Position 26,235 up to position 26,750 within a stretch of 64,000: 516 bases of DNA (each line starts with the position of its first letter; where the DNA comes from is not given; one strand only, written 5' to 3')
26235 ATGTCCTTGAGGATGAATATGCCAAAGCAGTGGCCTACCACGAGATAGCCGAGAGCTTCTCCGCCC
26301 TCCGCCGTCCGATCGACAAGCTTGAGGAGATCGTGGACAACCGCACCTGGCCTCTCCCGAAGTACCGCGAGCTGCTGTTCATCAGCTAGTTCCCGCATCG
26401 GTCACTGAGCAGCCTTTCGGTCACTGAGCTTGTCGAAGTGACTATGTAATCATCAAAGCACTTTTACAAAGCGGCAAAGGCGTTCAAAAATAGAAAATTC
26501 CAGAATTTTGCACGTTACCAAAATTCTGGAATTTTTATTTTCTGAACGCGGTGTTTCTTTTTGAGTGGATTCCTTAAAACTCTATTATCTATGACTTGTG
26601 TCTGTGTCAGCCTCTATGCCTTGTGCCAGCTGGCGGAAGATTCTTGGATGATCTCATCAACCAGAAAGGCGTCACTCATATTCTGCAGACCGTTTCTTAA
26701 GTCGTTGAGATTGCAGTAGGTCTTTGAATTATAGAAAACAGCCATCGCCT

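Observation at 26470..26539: Conserved-structure hairpins: 30-bp perfect stems of different sequence sharing the loop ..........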

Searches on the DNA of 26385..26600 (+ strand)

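Call 27: build_rna_model(alignment_id=A2, structure=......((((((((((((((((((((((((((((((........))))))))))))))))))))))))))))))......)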
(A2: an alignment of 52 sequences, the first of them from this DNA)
Model R1 built from alignment A2 (52 sequences, 80 columns); structure: as given.
model positions 80; base pairs 30; branch points 0; effective number of sequences 9.32; information 0.708 bits per position. Calibrated on 0.2 Mb of random sequence (short: E-values are rough).
structure used (alignment columns):
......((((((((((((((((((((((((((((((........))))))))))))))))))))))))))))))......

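Call 28: search_with_rna_model(model_id=R1, source=window, filters=off, max_evalue=10, show_alignments=8)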
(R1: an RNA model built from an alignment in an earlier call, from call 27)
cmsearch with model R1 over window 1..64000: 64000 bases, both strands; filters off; matches with E-value up to 10: 18.
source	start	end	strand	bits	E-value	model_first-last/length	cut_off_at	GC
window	26475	26554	+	76.8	7.2e-16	1-80/80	no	0.34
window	45082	45161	+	69.6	4.1e-14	1-80/80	no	0.38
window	44873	44953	+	57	4.4e-11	1-80/80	no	0.44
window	26475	26554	-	44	5.9e-08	1-80/80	no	0.34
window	45082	45162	-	43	1e-07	1-80/80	no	0.37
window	44873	44953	-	31.6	5.8e-05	1-80/80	no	0.44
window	35630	35693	+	17.6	0.14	1-80/80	no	0.27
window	18474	18533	+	15.7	0.39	1-80/80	no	0.4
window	35631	35692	-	15.6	0.42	1-80/80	no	0.26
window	50847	50917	+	12.1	2.8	1-80/80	no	0.41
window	2329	2388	+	12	3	1-80/80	no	0.4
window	18474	18533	-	11.8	3.4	1-80/80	no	0.4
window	54260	54322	-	11.7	3.5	1-80/80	no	0.37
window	50848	50916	-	11.6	3.7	1-80/80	no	0.42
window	34763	34829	+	10.7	6.1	1-80/80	no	0.3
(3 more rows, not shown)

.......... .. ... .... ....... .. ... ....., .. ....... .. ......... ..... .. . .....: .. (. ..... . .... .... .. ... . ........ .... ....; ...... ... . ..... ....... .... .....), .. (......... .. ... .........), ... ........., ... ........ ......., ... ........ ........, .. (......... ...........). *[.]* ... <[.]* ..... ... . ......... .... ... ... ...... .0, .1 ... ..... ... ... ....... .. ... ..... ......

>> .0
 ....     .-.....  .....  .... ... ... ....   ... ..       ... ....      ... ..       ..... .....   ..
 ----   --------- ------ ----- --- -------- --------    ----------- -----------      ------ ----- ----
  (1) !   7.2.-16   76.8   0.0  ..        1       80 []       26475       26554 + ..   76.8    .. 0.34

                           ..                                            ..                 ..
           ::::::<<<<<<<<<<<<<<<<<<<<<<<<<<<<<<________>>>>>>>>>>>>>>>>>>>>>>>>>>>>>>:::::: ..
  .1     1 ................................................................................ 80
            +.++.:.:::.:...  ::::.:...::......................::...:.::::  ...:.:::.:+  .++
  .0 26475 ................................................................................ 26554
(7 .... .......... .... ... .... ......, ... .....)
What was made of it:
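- The next hits are ordinary A-tract/stem/T-tract terminators (call 28). The outer part of the CM also matches ordinary terminators in the window (call 28).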

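Call 31: search_with_rna_model(model_id=R1, sources=[L041, L043, L045, L050, L051, L054, L060, L064, L066, L071, L086, L089, L090, L093, L095, L096, L102, L103, L105, L107, L108, L111, L112, L113, L116, L119, L120, L126, L128, L130, L131, L132, L134, L137, L139, L141, L146, L147, L149, L150, L151, L154, L155, L007, L018, L035, L001, L002], max_evalue=0.01, filters=default)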
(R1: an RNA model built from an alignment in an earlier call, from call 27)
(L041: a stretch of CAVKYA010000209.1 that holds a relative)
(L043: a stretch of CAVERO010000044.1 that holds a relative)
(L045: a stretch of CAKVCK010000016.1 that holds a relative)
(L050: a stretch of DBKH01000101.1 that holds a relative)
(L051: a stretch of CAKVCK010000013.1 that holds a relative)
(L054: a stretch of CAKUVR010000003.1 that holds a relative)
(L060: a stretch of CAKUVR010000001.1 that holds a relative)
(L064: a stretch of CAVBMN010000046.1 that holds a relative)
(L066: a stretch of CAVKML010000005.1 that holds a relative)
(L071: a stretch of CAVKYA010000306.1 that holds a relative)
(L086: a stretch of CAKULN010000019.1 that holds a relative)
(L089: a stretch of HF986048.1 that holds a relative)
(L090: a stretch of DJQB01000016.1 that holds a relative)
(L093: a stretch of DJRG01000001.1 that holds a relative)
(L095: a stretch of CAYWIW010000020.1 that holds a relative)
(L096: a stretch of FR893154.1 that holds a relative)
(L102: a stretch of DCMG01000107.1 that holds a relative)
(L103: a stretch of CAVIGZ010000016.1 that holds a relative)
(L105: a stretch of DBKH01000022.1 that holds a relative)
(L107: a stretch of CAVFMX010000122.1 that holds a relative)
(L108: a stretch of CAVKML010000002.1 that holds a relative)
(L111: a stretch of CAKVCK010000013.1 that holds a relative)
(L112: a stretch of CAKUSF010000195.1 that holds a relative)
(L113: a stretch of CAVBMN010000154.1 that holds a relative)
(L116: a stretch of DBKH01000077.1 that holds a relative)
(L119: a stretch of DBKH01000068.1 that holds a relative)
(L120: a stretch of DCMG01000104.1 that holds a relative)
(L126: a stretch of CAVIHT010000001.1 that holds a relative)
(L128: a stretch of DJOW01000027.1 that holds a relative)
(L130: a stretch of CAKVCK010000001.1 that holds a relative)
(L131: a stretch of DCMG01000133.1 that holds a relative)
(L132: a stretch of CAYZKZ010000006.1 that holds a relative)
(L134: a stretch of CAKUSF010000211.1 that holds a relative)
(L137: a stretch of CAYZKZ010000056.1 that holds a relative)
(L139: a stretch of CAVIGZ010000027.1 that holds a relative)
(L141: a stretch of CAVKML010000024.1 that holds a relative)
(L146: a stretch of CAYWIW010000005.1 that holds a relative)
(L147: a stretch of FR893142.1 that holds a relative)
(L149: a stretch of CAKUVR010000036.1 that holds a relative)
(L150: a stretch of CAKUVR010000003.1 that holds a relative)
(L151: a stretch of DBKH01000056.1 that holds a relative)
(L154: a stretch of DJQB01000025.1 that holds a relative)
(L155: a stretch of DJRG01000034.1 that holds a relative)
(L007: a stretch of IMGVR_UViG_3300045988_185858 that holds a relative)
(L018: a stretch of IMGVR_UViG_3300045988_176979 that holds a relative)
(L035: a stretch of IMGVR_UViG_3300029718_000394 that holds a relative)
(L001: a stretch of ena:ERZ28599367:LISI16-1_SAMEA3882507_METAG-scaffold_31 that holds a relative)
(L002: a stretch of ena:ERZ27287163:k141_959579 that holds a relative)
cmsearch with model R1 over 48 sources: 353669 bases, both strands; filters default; matches with E-value up to 0.01: 108.
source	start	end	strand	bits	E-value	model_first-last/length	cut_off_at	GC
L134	464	543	-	85.1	4e-17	1-80/80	no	0.41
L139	5799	5878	-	83.3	1.1e-16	1-80/80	no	0.35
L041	181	260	+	81.8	2.6e-16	1-80/80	no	0.44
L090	6957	7036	-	81.7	2.7e-16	1-80/80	no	0.32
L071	2813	2892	+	81.6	2.8e-16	1-80/80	no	0.32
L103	2435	2514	-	80.7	4.8e-16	1-80/80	no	0.34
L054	1002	1081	+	80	7.1e-16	1-80/80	no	0.38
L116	1238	1317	+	79.3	1e-15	1-80/80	no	0.44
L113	1604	1683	+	79.1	1.1e-15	1-80/80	no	0.43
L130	2871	2950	-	78.8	1.3e-15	1-80/80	no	0.38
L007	1426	1505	+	78.8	1.3e-15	1-80/80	no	0.38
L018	10137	10216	-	78.8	1.3e-15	1-80/80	no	0.38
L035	1426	1505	+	78.8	1.3e-15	1-80/80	no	0.38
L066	4498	4577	+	77.8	2.3e-15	1-80/80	no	0.36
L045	7634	7713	-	77.2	3.4e-15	1-80/80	no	0.38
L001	5267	5346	+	76.8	4e-15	1-80/80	no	0.34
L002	5267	5346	+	76.8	4e-15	1-80/80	no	0.34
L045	7438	7517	+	76.6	4.5e-15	1-80/80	no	0.34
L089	928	1007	-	76.6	4.7e-15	1-80/80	no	0.45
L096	4595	4674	-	75.8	7.3e-15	1-80/80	no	0.41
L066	2615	2694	+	75.7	7.4e-15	1-80/80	no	0.44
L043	1206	1285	-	75.7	7.5e-15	1-80/80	no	0.45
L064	1991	2070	-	74.8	1.3e-14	1-80/80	no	0.44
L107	3543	3622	-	74.7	1.3e-14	1-80/80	no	0.46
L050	3783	3862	-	74.3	1.7e-14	1-80/80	no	0.51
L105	2070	2149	+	73.7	2.2e-14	1-80/80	no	0.26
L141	7784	7863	+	73.5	2.5e-14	1-80/80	no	0.39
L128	5562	5641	-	73.1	3.2e-14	1-80/80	no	0.34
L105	1948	2027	-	73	3.3e-14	1-80/80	no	0.43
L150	5895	5974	+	72.9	3.7e-14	1-80/80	no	0.41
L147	5933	6012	-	72.7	3.9e-14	1-80/80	no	0.29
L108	4497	4576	+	72.7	4e-14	1-80/80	no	0.43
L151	6765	6844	+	72.3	4.8e-14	1-80/80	no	0.45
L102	1365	1444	+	71.8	6.4e-14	1-80/80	no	0.36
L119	2304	2383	+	71.8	6.7e-14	1-80/80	no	0.31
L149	3642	3721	+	71.1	9.4e-14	1-80/80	no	0.25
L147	5814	5893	+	71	9.9e-14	1-80/80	no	0.45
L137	7108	7185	-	70.1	1.7e-13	1-80/80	no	0.33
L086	4550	4629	-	70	1.8e-13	1-80/80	no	0.44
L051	7806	7883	+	69.9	1.9e-13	1-80/80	no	0.35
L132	2810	2889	-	69.5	2.3e-13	1-80/80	no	0.49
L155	2149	2228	+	69.5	2.3e-13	1-80/80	no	0.41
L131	2862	2941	+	69.1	2.9e-13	1-80/80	no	0.41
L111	6381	6460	+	68.2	4.9e-13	1-80/80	no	0.4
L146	5013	5091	-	66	1.6e-12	1-80/80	no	0.47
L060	7819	7899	+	64.6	3.6e-12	1-80/80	no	0.43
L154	6941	7022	-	62.4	1.2e-11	1-80/80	no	0.49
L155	1954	2032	+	61.5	2e-11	1-80/80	no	0.35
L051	3893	3974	-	61.2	2.3e-11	1-80/80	no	0.39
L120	621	698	-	61.2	2.4e-11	1-80/80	no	0.5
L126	2478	2558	+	59.5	6.1e-11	1-80/80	no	0.42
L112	371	448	+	58.8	8.6e-11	1-80/80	no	0.32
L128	5472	5553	+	56.1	3.9e-10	1-80/80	no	0.4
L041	181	260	-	56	4.1e-10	1-80/80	no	0.44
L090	6957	7036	+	55.7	5e-10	1-80/80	no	0.32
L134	464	543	+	55.1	7e-10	1-80/80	no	0.41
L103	2435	2514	+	54.2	1.1e-09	1-80/80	no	0.34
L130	2871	2950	+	53.2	2e-09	1-80/80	no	0.38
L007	1426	1505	-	53.2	2e-09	1-80/80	no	0.38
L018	10137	10216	+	53.2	2e-09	1-80/80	no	0.38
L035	1426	1505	-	53.2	2e-09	1-80/80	no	0.38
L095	4647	4726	-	52.9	2.3e-09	1-80/80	no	0.4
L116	1238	1317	-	52.8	2.5e-09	1-80/80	no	0.44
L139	5799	5878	+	52.3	3.3e-09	1-80/80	no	0.35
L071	2813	2892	-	52.1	3.6e-09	1-80/80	no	0.32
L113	1604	1683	-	48.2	3.1e-08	1-80/80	no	0.43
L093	2667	2744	+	47.8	3.9e-08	1-80/80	no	0.47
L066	4499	4577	-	47.6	4.4e-08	1-80/80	no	0.35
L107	3543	3622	+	47.5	4.6e-08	1-80/80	no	0.46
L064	1991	2070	+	46.3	8.9e-08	1-80/80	no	0.44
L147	5934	6012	+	45.8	1.2e-07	1-80/80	no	0.29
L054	1002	1082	-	45.8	1.2e-07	1-80/80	no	0.37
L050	3783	3862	+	44.7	2.3e-07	1-80/80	no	0.51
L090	6843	6920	+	44.4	2.6e-07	1-80/80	no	0.29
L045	7439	7517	-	44.4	2.6e-07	1-80/80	no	0.33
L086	4550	4629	+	44.3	2.8e-07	1-80/80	no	0.44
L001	5267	5346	-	44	3.3e-07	1-80/80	no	0.34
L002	5267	5346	-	44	3.3e-07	1-80/80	no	0.34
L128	5563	5641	+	43.7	3.9e-07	1-80/80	no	0.34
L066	2616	2694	-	43.1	5.4e-07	1-80/80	no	0.43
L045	7634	7713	+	42.9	6.1e-07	1-80/80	no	0.38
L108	4497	4576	-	42.7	6.5e-07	1-80/80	no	0.43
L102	1365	1444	-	42.6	7e-07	1-80/80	no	0.36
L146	5012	5092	+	41.5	1.3e-06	1-80/80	no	0.48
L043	1206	1285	+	40.6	2.2e-06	1-80/80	no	0.45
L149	3642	3719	-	40.5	2.3e-06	1-80/80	no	0.24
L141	7784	7863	-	39.5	3.9e-06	1-80/80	no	0.39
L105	1950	2027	+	39.5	3.9e-06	1-80/80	no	0.42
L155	1953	2033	-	39.4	4.1e-06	1-80/80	no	0.36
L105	2070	2147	-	39.3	4.5e-06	1-80/80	no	0.27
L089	928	1009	+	39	5.2e-06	1-80/80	no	0.45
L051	7806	7883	-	38.8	6e-06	1-80/80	no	0.35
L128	5470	5553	-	38.7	6.2e-06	1-80/80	no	0.4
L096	4597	4674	+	38.6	6.4e-06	1-80/80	no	0.41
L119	2304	2383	-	38.6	6.4e-06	1-80/80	no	0.31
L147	5814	5893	-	38.2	8.3e-06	1-80/80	no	0.45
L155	2149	2226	-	37.9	9.3e-06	1-80/80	no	0.4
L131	2862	2939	-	37.8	9.9e-06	1-80/80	no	0.4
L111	6381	6458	-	37.7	1e-05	1-80/80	no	0.4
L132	2810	2891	+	36.5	2e-05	1-80/80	no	0.49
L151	6765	6844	-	36.5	2.1e-05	1-80/80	no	0.45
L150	5893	5974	-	36.3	2.3e-05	1-80/80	no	0.41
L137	7108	7185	+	36.2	2.5e-05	1-80/80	no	0.33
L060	7819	7899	-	34.3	7.1e-05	1-80/80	no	0.43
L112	371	448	-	33.3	0.00012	1-80/80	no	0.32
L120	619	700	+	32.9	0.00015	1-80/80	no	0.48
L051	3894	3973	+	29.4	0.0011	1-80/80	no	0.39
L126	2479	2557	-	28.3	0.002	1-80/80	no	0.42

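Call 40: search_with_rna_model(model_id=R1, sources=[L157, L158, L159, L160, L161, L162, L163, L164, L165, L166, L167, L168, L169, L170, L171, L172, L173, L174, L175, L176, L177, L178, L179, L180, L181, L182, L183, L184, L185, L186, L187, L188, L189, L190, L191, L192, L193, L194, L195, L196, L197, L198, L199, L200, L201, L202, L203, L204, L205, L206, L207, L208, L209, L210, L211, L212, L213, L214, L215, L216, L217, L218, L219, L220, L221, L222, L223, L224, L225, L226, L227, L228, L229, L230, L231, L232, L233, L234, L235, L236], max_evalue=0.001, filters=default)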
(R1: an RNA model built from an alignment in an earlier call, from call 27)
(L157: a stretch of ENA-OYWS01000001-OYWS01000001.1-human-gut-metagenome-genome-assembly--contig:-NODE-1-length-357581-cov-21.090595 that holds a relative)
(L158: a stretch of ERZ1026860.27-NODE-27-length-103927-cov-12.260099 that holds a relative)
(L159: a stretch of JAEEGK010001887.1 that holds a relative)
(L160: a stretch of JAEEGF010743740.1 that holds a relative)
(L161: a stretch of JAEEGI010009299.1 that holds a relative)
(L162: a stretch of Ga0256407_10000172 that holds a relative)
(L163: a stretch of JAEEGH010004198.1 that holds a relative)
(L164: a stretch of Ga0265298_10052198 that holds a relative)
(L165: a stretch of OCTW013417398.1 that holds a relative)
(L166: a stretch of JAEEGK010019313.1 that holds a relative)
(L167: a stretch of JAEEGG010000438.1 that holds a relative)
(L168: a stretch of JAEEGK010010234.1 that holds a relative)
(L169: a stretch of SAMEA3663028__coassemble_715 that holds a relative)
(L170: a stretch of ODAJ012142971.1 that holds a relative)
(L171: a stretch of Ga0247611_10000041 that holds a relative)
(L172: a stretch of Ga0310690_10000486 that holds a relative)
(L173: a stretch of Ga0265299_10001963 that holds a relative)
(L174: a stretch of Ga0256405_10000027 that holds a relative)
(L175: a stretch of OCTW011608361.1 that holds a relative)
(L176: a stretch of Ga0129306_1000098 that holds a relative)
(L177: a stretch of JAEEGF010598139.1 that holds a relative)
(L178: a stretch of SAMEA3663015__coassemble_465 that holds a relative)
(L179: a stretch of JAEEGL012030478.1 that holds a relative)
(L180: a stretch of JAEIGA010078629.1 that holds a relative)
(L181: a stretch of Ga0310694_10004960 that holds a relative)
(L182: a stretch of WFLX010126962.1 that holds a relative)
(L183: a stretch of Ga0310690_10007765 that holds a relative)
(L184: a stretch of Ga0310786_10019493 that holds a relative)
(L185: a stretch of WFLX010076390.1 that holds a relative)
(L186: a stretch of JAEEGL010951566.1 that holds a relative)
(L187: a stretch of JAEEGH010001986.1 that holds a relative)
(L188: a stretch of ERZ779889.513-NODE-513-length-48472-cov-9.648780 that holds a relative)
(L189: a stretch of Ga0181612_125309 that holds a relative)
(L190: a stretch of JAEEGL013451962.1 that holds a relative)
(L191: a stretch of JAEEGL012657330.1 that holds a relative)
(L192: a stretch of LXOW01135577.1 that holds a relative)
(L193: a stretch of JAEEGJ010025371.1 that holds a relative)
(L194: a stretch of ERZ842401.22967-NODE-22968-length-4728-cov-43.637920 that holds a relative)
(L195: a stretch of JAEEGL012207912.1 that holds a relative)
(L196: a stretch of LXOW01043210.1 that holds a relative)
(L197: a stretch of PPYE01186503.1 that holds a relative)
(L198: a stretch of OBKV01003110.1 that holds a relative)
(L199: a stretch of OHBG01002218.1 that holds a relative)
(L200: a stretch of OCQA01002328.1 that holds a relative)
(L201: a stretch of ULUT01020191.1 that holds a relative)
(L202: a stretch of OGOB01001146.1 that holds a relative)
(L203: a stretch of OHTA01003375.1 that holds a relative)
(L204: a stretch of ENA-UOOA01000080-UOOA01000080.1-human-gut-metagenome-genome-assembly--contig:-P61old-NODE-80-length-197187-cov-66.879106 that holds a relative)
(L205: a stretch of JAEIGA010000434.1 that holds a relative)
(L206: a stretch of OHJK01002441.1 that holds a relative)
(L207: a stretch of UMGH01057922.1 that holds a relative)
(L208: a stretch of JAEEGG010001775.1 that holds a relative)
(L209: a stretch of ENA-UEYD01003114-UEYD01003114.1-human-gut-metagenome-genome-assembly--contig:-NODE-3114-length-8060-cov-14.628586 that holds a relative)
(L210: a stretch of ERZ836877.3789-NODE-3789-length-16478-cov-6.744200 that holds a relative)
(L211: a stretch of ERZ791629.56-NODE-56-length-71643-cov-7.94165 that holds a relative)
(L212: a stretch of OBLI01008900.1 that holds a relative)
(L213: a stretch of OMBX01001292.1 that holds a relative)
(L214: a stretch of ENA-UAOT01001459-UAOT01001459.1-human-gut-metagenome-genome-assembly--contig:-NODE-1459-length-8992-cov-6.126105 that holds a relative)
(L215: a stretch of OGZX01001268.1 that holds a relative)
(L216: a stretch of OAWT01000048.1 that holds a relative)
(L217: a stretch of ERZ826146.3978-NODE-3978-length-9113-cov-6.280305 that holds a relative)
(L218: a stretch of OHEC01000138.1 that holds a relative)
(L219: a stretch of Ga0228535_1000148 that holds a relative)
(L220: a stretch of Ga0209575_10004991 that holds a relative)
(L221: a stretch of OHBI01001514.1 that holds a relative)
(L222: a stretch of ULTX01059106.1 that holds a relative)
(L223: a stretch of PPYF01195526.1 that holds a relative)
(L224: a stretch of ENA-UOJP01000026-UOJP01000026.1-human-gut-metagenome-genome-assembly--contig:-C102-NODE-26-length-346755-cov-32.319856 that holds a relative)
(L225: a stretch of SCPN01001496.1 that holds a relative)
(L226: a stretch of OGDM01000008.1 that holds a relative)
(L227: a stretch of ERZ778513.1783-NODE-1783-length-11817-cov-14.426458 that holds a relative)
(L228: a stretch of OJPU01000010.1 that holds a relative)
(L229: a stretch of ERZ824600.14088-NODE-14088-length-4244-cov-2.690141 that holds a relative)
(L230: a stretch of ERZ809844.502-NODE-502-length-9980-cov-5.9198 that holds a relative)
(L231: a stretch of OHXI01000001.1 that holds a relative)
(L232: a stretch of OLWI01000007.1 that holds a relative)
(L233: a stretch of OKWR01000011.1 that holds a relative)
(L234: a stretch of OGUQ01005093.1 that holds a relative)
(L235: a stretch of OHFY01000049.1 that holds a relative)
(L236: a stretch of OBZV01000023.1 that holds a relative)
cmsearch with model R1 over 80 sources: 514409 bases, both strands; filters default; matches with E-value up to 0.001: 2.
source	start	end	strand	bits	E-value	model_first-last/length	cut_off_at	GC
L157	4767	4846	+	76.8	5.8e-15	1-80/80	no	0.34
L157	4767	4846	-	44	4.7e-07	1-80/80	no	0.34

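Call 43: search_rna_families(source=window, start=26385, end=26600, threshold=evalue, max_evalue=10)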
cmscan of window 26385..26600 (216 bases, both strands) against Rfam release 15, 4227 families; matches with E-value up to 10: 62.
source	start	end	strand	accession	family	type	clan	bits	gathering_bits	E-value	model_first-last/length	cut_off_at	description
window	26440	26578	+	RF02414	rli60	Gene; sRNA;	-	36.7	60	0.00094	1-191/191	no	Listeria sRNA rli60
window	26479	26550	+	RF03745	mir-2063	Gene; miRNA;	-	31.7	100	0.00017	1-77/77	no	mir-2063 microRNA precursor family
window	26479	26550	-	RF03745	mir-2063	Gene; miRNA;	-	31.2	100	0.00023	1-77/77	no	mir-2063 microRNA precursor family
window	26480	26549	-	RF03743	MIR7696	Gene; miRNA;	-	25.7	83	0.0054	1-88/88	no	MIR7696 microRNA precursor family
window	26480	26549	-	RF04128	MIR8562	Gene; miRNA;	-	25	211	0.0073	1-242/242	no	MIR8562 microRNA precursor family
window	26480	26549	+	RF04161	mir-3688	Gene; miRNA;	-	24.9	84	0.004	1-88/88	no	mir-3688 microRNA precursor family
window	26468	26557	+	RF00747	mir-283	Gene; miRNA;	CL00094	24.7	50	0.009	1-98/98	no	mir-283 microRNA precursor family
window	26480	26549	-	RF04161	mir-3688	Gene; miRNA;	-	24.4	84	0.0057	1-88/88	no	mir-3688 microRNA precursor family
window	26478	26551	-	RF00906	MIR1120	Gene; miRNA;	-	24.2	86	0.0079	1-87/87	no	MIR1120/MIR1122 microRNA precursor family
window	26480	26549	-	RF04206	MIR9555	Gene; miRNA;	-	23.9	119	0.029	1-137/137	no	MIR9555 microRNA precursor family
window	26479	26550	-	RF03765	mir-2059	Gene; miRNA;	-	23.8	90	0.011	1-68/68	no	mir-2059 microRNA precursor family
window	26479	26550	-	RF03845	mir-3327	Gene; miRNA;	-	23.8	85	0.028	1-89/89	no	mir-3327 microRNA precursor family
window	26483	26544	-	RF03688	mir-3045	Gene; miRNA;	-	22.1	90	0.017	1-75/75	no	mir-3045 microRNA precursor family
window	26479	26553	-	RF00747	mir-283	Gene; miRNA;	CL00094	22.1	50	0.044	1-98/98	no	mir-283 microRNA precursor family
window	26478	26552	-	RF00928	mir-590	Gene; miRNA;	-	21.2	65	0.067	1-86/86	no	mir-590 microRNA precursor family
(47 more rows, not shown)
